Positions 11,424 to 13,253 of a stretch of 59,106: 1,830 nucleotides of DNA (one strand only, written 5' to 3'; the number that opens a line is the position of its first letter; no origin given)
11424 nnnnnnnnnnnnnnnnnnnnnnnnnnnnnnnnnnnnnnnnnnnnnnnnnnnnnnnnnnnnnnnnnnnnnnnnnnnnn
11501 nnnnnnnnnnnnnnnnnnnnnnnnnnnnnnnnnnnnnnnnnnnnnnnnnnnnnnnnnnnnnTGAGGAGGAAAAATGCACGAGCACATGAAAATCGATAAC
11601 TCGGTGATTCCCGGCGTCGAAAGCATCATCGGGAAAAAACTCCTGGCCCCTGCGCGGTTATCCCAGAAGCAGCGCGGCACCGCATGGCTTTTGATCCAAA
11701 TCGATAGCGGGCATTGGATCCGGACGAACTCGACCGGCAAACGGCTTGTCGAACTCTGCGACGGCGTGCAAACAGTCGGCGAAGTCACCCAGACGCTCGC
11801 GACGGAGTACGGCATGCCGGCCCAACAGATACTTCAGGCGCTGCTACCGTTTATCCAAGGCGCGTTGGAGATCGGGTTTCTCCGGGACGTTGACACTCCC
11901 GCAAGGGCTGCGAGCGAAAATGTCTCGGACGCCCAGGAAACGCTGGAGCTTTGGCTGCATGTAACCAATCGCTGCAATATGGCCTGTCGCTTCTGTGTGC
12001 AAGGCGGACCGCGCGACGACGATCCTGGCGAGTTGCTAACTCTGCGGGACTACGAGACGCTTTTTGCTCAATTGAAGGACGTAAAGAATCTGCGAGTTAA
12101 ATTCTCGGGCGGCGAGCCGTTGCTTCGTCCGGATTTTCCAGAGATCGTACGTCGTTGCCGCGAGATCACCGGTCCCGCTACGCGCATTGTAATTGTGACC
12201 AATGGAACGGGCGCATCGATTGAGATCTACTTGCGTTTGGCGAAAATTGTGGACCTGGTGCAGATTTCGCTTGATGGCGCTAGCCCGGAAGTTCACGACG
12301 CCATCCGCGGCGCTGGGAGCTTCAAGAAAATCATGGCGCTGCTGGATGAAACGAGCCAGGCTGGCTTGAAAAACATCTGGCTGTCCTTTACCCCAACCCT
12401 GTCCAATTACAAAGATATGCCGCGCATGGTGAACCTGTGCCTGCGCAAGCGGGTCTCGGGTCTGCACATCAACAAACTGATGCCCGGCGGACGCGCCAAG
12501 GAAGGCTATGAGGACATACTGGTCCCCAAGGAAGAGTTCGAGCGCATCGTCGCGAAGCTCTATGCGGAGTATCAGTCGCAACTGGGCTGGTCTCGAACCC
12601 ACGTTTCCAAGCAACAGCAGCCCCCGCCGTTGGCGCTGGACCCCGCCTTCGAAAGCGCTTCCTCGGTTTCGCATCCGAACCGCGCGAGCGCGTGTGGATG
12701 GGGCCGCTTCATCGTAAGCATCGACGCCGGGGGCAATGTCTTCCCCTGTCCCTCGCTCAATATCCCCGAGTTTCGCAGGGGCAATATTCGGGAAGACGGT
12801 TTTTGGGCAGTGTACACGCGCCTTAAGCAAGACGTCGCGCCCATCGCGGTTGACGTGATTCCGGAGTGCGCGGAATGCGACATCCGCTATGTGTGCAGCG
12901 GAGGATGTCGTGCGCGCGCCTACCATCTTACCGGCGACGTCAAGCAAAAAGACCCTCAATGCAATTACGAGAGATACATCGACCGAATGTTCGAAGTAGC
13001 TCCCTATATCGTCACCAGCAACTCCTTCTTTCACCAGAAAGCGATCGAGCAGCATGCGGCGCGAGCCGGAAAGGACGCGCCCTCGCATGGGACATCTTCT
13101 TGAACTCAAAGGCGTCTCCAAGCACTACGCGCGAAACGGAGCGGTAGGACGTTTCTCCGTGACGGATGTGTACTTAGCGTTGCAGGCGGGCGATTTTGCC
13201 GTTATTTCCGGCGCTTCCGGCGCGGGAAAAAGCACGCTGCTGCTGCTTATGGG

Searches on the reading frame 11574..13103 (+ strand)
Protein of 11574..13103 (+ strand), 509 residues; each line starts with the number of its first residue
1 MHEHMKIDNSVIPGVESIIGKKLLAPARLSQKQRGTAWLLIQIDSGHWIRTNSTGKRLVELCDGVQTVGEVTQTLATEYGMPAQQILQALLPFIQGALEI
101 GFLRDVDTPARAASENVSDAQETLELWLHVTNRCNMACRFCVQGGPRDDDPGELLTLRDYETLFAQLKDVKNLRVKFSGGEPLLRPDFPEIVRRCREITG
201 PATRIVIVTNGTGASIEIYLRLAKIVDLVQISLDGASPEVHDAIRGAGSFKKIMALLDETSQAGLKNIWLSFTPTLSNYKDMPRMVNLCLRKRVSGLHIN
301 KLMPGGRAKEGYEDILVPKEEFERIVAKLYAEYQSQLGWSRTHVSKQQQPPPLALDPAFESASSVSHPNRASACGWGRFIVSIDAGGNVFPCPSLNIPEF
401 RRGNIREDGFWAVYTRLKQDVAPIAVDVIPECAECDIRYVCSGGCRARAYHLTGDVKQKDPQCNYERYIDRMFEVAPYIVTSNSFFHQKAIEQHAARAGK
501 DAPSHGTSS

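Call 5: search_protein_families(library=ncbifam, proteins=[window:11574-13103:+], max_evalue=0.01)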
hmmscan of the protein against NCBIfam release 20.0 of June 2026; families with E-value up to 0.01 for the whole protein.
window:11574-13103:+ (509 aa): 83 families (the best 25 are shown)
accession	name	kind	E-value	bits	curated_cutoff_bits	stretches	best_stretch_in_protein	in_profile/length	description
TIGR03962.1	mycofact_rSAM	equivalog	2.2e-38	132.3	265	1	128-465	16-333/339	mycofactocin radical SAM maturase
TIGR04545.1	rSAM_ahbD_hemeb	equivalog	2.8e-37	128.9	500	1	129-466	5-338/339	heme b synthase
NF050035.1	rSAM_WgK_link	exception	5e-37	127.7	650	2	128-330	13-210/367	radical SAM/SPASM peptide maturase WgkB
TIGR04051.1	rSAM_NirJ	equivalog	5.4e-34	117.7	515.45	1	130-464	8-347/354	heme d1 biosynthesis radical SAM protein NirJ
TIGR02109.1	PQQ_syn_pqqE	equivalog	3.8e-32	111.6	381.35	1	124-472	7-339/358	pyrroloquinoline quinone biosynthesis protein PqqE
TIGR04053.2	TIGR04053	equivalog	4.7e-31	108.4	395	2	127-331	12-212/366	TIGR04053 family radical SAM/SPASM domain-containing protein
TIGR04055.1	rSAM_NirJ2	equivalog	1.5e-29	103.6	500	1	130-466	6-325/326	putative heme d1 biosynthesis radical SAM protein NirJ2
TIGR04347.1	pseudo_SAM_Halo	equivalog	7.4e-29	101.2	525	2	109-328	22-237/390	TIGR04347 family pseudo-SAM/SPASM protein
NF045574.1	sacti_mat_StsB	exception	1.2e-28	100.2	625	1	125-463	97-414/466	StsB family radical SAM/SPASM domain sactipeptide maturase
TIGR04250.1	SCM_rSAM_ScmE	equivalog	1.2e-28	100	400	1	128-470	7-352/358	SynChlorMet cassette radical SAM/SPASM protein ScmE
NF041298.1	rSAM_mat_DynA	equivalog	1.2e-27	96.9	450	1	131-464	8-340/356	dynobactin maturation radical SAM/SPASM protein DynA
NF047865.1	rSAM_PapB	equivalog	2.7e-25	89.3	340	1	126-458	5-329/330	PapB family radical SAM/SPASM ranthipeptide maturase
TIGR02666.1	moaA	equivalog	4.5e-25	88.3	284.05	1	126-334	12-224/336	GTP 3',8-cyclase MoaA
TIGR04546.1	rSAM_ahbC_deAc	equivalog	8.1e-25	87.4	650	2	127-316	43-227/390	12,18-didecarboxysiroheme deacetylase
TIGR04054.1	rSAM_NirJ1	equivalog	8.2e-25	87.2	650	2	129-313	41-221/387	putative heme d1 biosynthesis radical SAM protein NirJ1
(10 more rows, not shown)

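Call 6: search_protein_families(library=pfam, proteins=[window:11574-13103:+], max_evalue=0.01)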
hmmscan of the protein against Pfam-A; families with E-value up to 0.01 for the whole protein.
window:11574-13103:+ (509 aa): 4 families
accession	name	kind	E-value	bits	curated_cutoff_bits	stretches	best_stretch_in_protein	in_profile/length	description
PF04055.27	Radical_SAM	-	2.6e-25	89.9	29.5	1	130-276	3-151/166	Radical SAM superfamily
PF05402.18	PqqD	-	3.7e-11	43.6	23.4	1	38-103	2-67/67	Coenzyme PQQ synthesis protein D (PqqD)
PF13353.11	Fer4_12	-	2e-08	35.1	22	1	131-236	12-116/137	4Fe-4S single cluster domain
PF13186.11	SPASM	-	0.00074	20.2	21.5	1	374-435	1-66/67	Iron-sulfur cluster-binding domain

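Call 14: find_related_loci(query=window:11574-13100:+, collection=genome_contigs, flank=10000)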
Query window:11574-13100:+ (509 aa) in genome_contigs; peptide patterns used: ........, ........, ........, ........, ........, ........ (x = any residue, [..] = any of these).
114 stretches matched a pattern; 13 encode a relative of the query (tblastn E <= 1e-3); 13 distinct loci.
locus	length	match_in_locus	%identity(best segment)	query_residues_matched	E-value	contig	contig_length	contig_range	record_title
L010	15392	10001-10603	26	101-317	8e-10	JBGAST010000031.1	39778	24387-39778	MAG: Holophagaceae bacterium isolate MAG_AAO_AS.22 AAOAS-22_NODE_31_length_39778_cov_6.250951, whole genome shotgun sequ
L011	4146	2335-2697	36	128-239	2e-9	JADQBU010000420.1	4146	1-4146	MAG: Halanaerobiales bacterium isolate Soudan_4 NODE_4339_length_4146_cov_4.663407, whole genome shotgun sequence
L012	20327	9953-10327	34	126-244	1e-8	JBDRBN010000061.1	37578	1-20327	MAG: Pseudomonadota bacterium isolate MEGAHIT-group-1.13 k141_270384, whole genome shotgun sequence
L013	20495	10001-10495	28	101-276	6e-7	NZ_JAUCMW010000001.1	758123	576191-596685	Labilibaculum sp. K2S NODE_1_length_758123_cov_514.218176, whole genome shotgun sequence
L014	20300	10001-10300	34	133-237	1e-6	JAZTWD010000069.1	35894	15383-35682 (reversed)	MAG: Ruminococcus sp. isolate T1900045335_YK20190024.MAGScoT_cleanbin_000026 SGB_6590_k141_235455, whole genome shotgun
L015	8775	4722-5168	29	126-268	1e-6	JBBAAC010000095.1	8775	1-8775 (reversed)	MAG: bacterium isolate SO_2017_GW3_31 scaffold_3914_c1_OW296A_2017, whole genome shotgun sequence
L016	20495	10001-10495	27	101-276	2e-6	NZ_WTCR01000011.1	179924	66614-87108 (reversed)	Labilibaculum euxinus strain A4 NODE_11_length_179924_cov_55.9707, whole genome shotgun sequence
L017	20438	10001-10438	28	131-276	3e-5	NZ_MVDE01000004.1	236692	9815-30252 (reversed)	Labilibaculum manganireducens strain 59.10-2M 2648548734, whole genome shotgun sequence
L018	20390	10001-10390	29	134-259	1e-4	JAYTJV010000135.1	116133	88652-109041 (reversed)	MAG: Pseudobdellovibrionaceae bacterium isolate GFS_3043 GFS_3043_134, whole genome shotgun sequence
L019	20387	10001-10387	28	134-258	2e-4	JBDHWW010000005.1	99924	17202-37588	MAG: Pseudobdellovibrionaceae bacterium isolate AS-MESO-3CA.221 NODE_773_length_99924_cov_8.949763, whole genome shotgun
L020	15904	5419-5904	26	102-259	2e-4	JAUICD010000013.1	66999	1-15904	MAG: Bdellovibrionia bacterium isolate 7_bin.11 NODE_678_length_66999_cov_1.203837, whole genome shotgun sequence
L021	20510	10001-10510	25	134-304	2e-4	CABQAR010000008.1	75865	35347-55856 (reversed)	MAG TPA_asm: uncultured Dialister sp. isolate MGYG-HGUT-00411 genome assembly, contig: GUT_GENOME009334_8, whole genome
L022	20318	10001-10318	29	131-241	3e-4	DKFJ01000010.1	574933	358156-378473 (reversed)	MAG TPA_asm: Deferribacteraceae bacterium UBA6799 UBA6799_contig_368, whole genome shotgun sequence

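Call 18: find_homologous_proteins(query=window:11574-13100:+, max_evalue=1e-20)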
Query window:11574-13100:+ (509 aa): 794 proteins with E <= 1e-20 among 8000 candidates; the best 120 are listed.
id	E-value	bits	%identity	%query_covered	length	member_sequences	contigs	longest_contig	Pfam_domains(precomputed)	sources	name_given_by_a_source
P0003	0.0e+0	1178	100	100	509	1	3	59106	PF04055.28,PF13353.12,PF05402.19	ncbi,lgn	-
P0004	8.5e-118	412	41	90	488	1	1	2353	PF13186.12,PF04055.28,PF05402.19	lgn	-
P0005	6.6e-89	317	35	87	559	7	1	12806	PF13186.12,PF04055.28,PF05402.19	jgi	jgi:radical SAM protein with 4Fe4S-binding SPASM domain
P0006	5.4e-62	228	30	89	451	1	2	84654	PF04055.28,PF13353.12,PF05402.19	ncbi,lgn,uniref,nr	ncbi:PqqD family peptide modification chaperone [Alkaliphilus hydrothermalis]|uniref:Radical SAM pro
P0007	2.4e-60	223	29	88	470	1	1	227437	PF04055.28,PF13353.12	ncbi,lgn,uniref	ncbi:MAG TPA: radical SAM protein [Pseudobacteroides sp.]|uniref:radical SAM/SPASM domain-containing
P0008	5.8e-59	218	28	83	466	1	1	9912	PF04055.28,PF13353.12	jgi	-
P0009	6.8e-53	198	27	86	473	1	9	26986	PF04055.28,PF13353.12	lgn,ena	-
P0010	8.8e-50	188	31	72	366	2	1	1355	PF13186.12,PF04055.28,PF13353.12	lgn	-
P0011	5.3e-40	156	30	66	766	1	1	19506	PF13186.12,PF04055.28,PF13353.12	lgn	-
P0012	6.9e-40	155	27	89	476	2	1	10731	PF13186.12,PF04055.28,PF13353.12,PF05402.19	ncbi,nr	ncbi:MAG: PqqD family peptide modification chaperone [Chloroflexi bacterium]|nr:PqqD family peptide 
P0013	2.1e-39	154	29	66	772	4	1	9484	PF13186.12,PF04055.28,PF13353.12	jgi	-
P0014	3.7e-39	153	30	73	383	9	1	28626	PF13186.12,PF04055.28,PF13353.12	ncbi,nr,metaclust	ncbi:MAG: hypothetical protein AYK18_06275 [Theionarchaea archaeon DG-70]|nr:MAG: hypothetical prote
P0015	1.1e-38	151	29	87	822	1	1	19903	PF13847.13,PF13489.13,PF13186.12,PF13649.13,PF04055.28,PF01209.25,PF08241.19,PF08242.19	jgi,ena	-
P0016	3.2e-38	150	28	89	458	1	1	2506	PF13186.12,PF04055.28,PF05402.19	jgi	jgi:radical SAM protein with 4Fe4S-binding SPASM domain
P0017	3.5e-38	150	28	87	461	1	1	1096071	PF13186.12,PF04055.28,PF05402.19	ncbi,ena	-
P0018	7.7e-38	149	26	86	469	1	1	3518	PF13186.12,PF04055.28,PF13353.12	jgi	jgi:radical SAM protein with 4Fe4S-binding SPASM domain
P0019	1.3e-37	148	26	86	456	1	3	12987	PF13186.12,PF04055.28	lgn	-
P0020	1.5e-37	148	28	85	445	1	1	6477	PF13186.12,PF04055.28,PF13353.12,PF05402.19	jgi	jgi:mycofactocin radical SAM maturase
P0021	1.9e-36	144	28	88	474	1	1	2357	PF13186.12,PF04055.28,PF13353.12,PF05402.19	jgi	jgi:radical SAM protein with 4Fe4S-binding SPASM domain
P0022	1.4e-35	141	30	96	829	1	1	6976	PF13847.13,PF13489.13,PF13186.12,PF13649.13,PF04055.28,PF01209.25,PF08241.19,PF08242.19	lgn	-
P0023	2.3e-35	140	27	89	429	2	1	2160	PF13186.12,PF04055.28,PF13353.12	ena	-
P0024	2.6e-35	140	32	66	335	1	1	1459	PF13186.12,PF04055.28,PF13353.12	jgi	jgi:radical SAM protein with 4Fe4S-binding SPASM domain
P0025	2.7e-35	140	33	66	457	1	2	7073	PF13186.12,PF04055.28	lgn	-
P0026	8.9e-35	138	26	85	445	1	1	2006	PF04055.28,PF13353.12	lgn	-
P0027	1.8e-34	137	26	86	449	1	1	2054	PF13186.12,PF04055.28,PF13353.12,PF05402.19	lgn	-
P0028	2.3e-34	137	31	67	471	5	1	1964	PF13186.12,PF04055.28,PF13353.12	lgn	-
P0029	5.6e-34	136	28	84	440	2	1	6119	PF13186.12,PF04055.28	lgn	-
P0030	7.5e-34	135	24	86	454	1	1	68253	PF13186.12,PF04055.28,PF05402.19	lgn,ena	-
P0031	1.4e-33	134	30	66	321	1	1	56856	PF13186.12,PF04055.28,PF13353.12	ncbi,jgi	-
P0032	1.9e-33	134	31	66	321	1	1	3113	PF13186.12,PF04055.28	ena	-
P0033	2.0e-33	134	31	66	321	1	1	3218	PF13186.12,PF04055.28,PF13353.12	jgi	jgi:radical SAM protein with 4Fe4S-binding SPASM domain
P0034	2.1e-33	134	26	68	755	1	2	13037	PF13186.12,PF04055.28,PF13353.12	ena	-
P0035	2.3e-33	134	30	66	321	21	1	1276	PF13186.12,PF04055.28,PF13353.12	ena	-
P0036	2.5e-33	134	28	86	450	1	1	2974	PF13186.12,PF04055.28,PF13353.12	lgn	-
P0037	2.7e-33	134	30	66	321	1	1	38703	PF13186.12,PF04055.28,PF13353.12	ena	-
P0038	2.7e-33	134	29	67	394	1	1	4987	PF13186.12,PF04055.28,PF13353.12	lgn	-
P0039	3.0e-33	133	26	46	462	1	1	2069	PF13186.12,PF04055.28,PF13353.12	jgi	jgi:radical SAM protein with 4Fe4S-binding SPASM domain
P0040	5.8e-33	132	30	66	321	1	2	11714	PF13186.12,PF04055.28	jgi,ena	jgi:radical SAM protein with 4Fe4S-binding SPASM domain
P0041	5.9e-33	132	30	66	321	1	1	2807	PF13186.12,PF04055.28,PF13353.12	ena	-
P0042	6.7e-33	132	30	66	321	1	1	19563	PF13186.12,PF04055.28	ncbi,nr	ncbi:MAG: radical SAM protein [Methanothrix soehngenii]|nr:radical SAM protein [Methanothrix soehnge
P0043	7.7e-33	132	31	66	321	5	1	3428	PF13186.12,PF04055.28,PF13353.12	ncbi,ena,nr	ncbi:MAG TPA: radical SAM protein [Methanothrix soehngenii]|nr:radical SAM protein [Methanothrix soe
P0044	8.7e-33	132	30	66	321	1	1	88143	PF13186.12,PF04055.28,PF13353.12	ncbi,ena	ncbi:MAG: heme b synthase [Methanothrix sp.]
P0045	9.3e-33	132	30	66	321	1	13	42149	PF13186.12,PF04055.28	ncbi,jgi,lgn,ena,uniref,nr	ncbi:MAG: radical SAM protein [Methanothrix soehngenii]|jgi:radical SAM protein with 4Fe4S-binding S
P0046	9.7e-33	132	30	66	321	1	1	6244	PF13186.12,PF04055.28,PF13353.12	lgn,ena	-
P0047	1.1e-32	132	32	66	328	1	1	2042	PF13186.12,PF04055.28,PF13353.12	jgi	jgi:radical SAM protein with 4Fe4S-binding SPASM domain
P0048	1.1e-32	131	31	66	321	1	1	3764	PF13186.12,PF04055.28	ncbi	-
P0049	1.2e-32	131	31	66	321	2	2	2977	PF13186.12,PF04055.28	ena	-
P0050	1.6e-32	131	31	66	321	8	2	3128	PF13186.12,PF04055.28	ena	-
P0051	2.2e-32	131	31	66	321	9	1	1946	PF13186.12,PF04055.28,PF13353.12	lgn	-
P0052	2.3e-32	130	30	66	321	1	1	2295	PF13186.12,PF04055.28,PF13353.12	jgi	jgi:radical SAM protein with 4Fe4S-binding SPASM domain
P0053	2.5e-32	130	26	90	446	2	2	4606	PF13186.12,PF04055.28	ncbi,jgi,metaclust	ncbi:MAG TPA: radical SAM protein [Thermoanaerobaculia bacterium]|metaclust:\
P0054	2.6e-32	130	26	93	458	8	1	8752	PF13186.12,PF04055.28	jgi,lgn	-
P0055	2.7e-32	130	25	84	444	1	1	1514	PF13186.12,PF04055.28,PF05402.19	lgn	-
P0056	2.7e-32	130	32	66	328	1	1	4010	PF13186.12,PF04055.28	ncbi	-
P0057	2.8e-32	130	31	66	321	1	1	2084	PF13186.12,PF04055.28,PF13353.12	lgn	-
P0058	3.1e-32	130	27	80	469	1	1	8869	PF13186.12,PF04055.28,PF13353.12,PF05402.19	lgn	-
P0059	3.7e-32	130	30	66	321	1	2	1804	PF13186.12,PF04055.28,PF13353.12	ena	-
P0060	3.9e-32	130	30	66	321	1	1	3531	PF13186.12,PF04055.28,PF13353.12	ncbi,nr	ncbi:MAG: radical SAM protein [Methanothrix soehngenii]|nr:radical SAM protein [Methanothrix soehnge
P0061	4.2e-32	130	31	66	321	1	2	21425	PF13186.12,PF04055.28,PF13353.12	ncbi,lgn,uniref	ncbi:radical SAM/SPASM domain-containing protein [Methanothrix sp.]|uniref:radical SAM/SPASM domain-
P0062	4.3e-32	130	30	66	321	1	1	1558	PF13186.12,PF04055.28,PF13353.12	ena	-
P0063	4.5e-32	129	31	66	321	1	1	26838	PF13186.12,PF04055.28,PF13353.12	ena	-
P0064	5.0e-32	129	30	66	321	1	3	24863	PF13186.12,PF04055.28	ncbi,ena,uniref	ncbi:radical SAM/SPASM domain-containing protein [Methanothrix soehngenii]|uniref:radical SAM/SPASM 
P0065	5.9e-32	129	30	66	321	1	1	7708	PF13186.12,PF04055.28,PF13353.12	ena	-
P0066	5.9e-32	129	30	66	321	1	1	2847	PF13186.12,PF04055.28,PF13353.12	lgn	-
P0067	6.0e-32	129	30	66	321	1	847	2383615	PF13186.12,PF04055.28,PF13353.12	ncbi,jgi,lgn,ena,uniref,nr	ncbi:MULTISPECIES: radical SAM/SPASM domain-containing protein [Methanothrix]|jgi:AdoMet-dependent h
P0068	6.4e-32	129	33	66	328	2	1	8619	PF13186.12,PF04055.28,PF13353.12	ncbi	-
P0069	7.1e-32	129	30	66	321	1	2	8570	PF13186.12,PF04055.28,PF13353.12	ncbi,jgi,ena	-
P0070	7.1e-32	129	30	66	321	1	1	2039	PF13186.12,PF04055.28,PF13353.12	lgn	-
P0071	8.0e-32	129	30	66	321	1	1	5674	PF13186.12,PF04055.28,PF13353.12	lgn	-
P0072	8.0e-32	129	30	66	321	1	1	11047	PF13186.12,PF04055.28,PF13353.12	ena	-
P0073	1.0e-31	128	31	66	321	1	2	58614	PF13186.12,PF04055.28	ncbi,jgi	jgi:radical SAM protein with 4Fe4S-binding SPASM domain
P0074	1.1e-31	128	30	66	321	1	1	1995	PF13186.12,PF04055.28,PF13353.12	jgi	-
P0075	1.1e-31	128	30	66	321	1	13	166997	PF13186.12,PF04055.28,PF13353.12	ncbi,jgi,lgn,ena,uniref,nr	ncbi:radical SAM/SPASM domain-containing protein [Methanothrix soehngenii]|uniref:radical SAM/SPASM 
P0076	1.2e-31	128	31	66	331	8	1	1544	PF13186.12,PF04055.28,PF13353.12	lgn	-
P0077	1.3e-31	128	32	66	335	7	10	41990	PF13186.12,PF04055.28,PF13353.12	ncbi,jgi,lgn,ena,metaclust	metaclust:\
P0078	1.3e-31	128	30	66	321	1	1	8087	PF13186.12,PF04055.28,PF13353.12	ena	-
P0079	1.4e-31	128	26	87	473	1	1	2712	PF13186.12,PF04055.28,PF13353.12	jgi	-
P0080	1.7e-31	128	31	66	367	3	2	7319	PF13186.12,PF04055.28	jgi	jgi:radical SAM protein with 4Fe4S-binding SPASM domain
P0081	2.0e-31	127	30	66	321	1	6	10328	PF13186.12,PF04055.28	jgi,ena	-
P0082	2.2e-31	127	29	71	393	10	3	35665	PF13186.12,PF04055.28,PF13353.12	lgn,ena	-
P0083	2.5e-31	127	30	66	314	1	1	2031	PF13186.12,PF04055.28,PF13353.12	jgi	-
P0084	2.6e-31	127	25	88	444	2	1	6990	PF13186.12,PF04055.28,PF13353.12,PF05402.19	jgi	-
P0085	3.5e-31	127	29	67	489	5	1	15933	PF13186.12,PF04055.28,PF13353.12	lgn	-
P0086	3.7e-31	126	31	66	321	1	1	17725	PF13186.12,PF04055.28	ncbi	-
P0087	5.5e-31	126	28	74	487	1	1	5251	PF13186.12,PF04055.28,PF13353.12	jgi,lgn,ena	-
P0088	6.6e-31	126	28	69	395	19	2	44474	PF13186.12,PF04055.28,PF13353.12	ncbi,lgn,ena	-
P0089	7.5e-31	125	30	67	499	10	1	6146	PF13186.12,PF04055.28,PF13353.12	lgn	-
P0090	8.3e-31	125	30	66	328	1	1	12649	PF13186.12,PF04055.28,PF13353.12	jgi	jgi:radical SAM protein with 4Fe4S-binding SPASM domain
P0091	8.3e-31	125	30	66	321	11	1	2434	PF13186.12,PF04055.28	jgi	jgi:radical SAM protein with 4Fe4S-binding SPASM domain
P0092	1.0e-30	125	30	70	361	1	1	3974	PF13186.12,PF04055.28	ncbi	-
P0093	1.3e-30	125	32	66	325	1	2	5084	PF13186.12,PF04055.28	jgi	jgi:AdoMet-dependent heme synthase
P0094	1.5e-30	124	26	87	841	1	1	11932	PF13847.13,PF13186.12,PF13649.13,PF04055.28,PF01135.26,PF01209.25,PF08241.19,PF05402.19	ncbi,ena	ncbi:MAG: PqqD family peptide modification chaperone [Nitrospirota bacterium]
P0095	1.5e-30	124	29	82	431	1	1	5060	PF13186.12,PF04055.28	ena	-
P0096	1.8e-30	124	27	84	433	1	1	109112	PF13186.12,PF04055.28,PF05402.19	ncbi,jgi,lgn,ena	-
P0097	2.1e-30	124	32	66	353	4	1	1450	PF13186.12,PF04055.28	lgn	-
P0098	2.2e-30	124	31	66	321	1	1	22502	PF13186.12,PF04055.28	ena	-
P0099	2.6e-30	124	27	88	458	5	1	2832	PF13186.12,PF04055.28,PF13353.12,PF05402.19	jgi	jgi:uncharacterized protein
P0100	2.7e-30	124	30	68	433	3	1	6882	PF04055.28,PF13353.12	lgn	-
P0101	2.8e-30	124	31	66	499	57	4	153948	PF22451.3,PF13186.12,PF04055.28,PF13404.13,PF17805.8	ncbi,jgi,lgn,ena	jgi:radical SAM protein with 4Fe4S-binding SPASM domain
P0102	2.8e-30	124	33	66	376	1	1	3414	PF13186.12,PF04055.28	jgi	jgi:heme b synthase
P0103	2.9e-30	124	27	84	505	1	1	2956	PF04055.28,PF13353.12,PF05402.19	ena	-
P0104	3.0e-30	123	32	66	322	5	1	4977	PF13186.12,PF04055.28,PF13353.12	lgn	-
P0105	3.1e-30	123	28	69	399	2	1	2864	PF13186.12,PF04055.28,PF13353.12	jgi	jgi:radical SAM protein with 4Fe4S-binding SPASM domain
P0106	3.4e-30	123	28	88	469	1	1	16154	PF04055.28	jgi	jgi:radical SAM protein with 4Fe4S-binding SPASM domain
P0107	3.5e-30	123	32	69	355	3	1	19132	PF13186.12,PF04055.28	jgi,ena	-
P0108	4.0e-30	123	32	68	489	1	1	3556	PF13186.12,PF04055.28,PF13353.12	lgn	-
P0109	4.5e-30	123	31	66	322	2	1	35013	PF13186.12,PF04055.28,PF13353.12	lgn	-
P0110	4.7e-30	123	32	66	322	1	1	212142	PF13186.12,PF04055.28,PF13353.12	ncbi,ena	-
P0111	4.9e-30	123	32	66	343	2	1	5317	PF13186.12,PF04055.28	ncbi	-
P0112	5.4e-30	123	33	66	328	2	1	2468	PF13186.12,PF04055.28,PF13353.12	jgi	-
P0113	5.7e-30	123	30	66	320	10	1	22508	PF13186.12,PF04055.28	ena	-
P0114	6.2e-30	122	30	66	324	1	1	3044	PF13186.12,PF04055.28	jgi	jgi:radical SAM protein with 4Fe4S-binding SPASM domain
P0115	6.8e-30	122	33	66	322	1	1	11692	PF13186.12,PF04055.28,PF13353.12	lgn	-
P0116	6.9e-30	122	32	66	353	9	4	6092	PF13186.12,PF04055.28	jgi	jgi:heme b synthase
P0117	7.8e-30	122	30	67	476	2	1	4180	PF13186.12,PF04055.28,PF13353.12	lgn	-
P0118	8.1e-30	122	30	66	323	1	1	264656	PF13186.12,PF04055.28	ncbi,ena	-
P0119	8.3e-30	122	30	66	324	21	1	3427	PF13186.12,PF04055.28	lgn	-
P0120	8.5e-30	122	31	66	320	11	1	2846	PF13186.12,PF04055.28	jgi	-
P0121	8.9e-30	122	33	66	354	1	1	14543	PF13186.12,PF04055.28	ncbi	-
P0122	9.9e-30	122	29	66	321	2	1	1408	PF13186.12,PF04055.28,PF13353.12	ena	-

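Call 19: find_encoding_contigs(protein=P0005, flank=8000, max_places=2)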
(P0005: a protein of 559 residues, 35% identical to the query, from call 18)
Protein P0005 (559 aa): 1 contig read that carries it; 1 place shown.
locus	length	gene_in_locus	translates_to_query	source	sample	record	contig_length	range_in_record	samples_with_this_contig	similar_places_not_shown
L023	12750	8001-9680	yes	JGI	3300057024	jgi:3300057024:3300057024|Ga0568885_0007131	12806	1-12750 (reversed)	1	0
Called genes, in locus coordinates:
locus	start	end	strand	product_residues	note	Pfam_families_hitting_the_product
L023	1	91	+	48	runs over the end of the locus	?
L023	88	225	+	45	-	-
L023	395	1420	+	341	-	-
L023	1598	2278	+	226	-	-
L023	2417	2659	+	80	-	-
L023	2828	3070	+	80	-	-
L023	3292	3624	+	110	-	-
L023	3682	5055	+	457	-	PF02310:B12-binding, PF04055:Radical_SAM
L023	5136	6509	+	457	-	PF02310:B12-binding, PF04055:Radical_SAM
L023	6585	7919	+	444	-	PF02310:B12-binding, PF04055:Radical_SAM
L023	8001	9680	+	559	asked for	PF05402:PqqD (weak), PF04055:Radical_SAM, PF13186:SPASM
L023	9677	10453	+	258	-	PF00005:ABC_tran, PF13304:AAA_21 (faint)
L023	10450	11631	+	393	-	-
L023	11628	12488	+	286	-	PF02517:Rce1-like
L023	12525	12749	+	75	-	?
